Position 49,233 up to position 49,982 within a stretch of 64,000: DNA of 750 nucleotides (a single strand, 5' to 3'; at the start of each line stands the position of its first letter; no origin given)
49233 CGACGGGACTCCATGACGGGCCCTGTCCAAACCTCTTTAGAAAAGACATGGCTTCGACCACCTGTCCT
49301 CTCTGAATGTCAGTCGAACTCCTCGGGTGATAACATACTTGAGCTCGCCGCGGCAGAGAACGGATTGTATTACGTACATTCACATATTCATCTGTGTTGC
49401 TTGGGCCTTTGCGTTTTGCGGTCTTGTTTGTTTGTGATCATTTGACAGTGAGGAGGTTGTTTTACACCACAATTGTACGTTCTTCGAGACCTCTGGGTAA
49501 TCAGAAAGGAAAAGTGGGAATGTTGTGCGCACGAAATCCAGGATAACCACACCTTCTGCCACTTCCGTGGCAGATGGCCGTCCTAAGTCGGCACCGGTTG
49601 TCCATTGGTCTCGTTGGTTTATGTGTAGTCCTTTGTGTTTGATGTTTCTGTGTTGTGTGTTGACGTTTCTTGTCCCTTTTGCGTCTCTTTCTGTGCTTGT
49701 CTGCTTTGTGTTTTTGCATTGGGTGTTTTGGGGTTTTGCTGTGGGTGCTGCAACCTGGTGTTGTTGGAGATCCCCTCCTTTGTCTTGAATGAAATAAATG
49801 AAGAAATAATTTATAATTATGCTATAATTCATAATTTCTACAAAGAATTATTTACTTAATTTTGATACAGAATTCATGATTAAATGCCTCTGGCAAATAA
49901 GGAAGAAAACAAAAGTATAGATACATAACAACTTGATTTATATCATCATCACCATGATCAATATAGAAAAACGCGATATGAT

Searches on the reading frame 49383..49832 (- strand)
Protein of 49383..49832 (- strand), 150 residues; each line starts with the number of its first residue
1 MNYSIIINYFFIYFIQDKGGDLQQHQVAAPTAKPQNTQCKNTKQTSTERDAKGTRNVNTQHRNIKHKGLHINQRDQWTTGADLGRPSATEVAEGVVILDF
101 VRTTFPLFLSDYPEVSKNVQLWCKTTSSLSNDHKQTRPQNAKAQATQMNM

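Call 71: find_encoding_contigs(protein=window:49383-49832:-, flank=1000, max_places=3)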
Protein window:49383-49832:- (150 aa): no gene with exactly this product is on record in the collection.
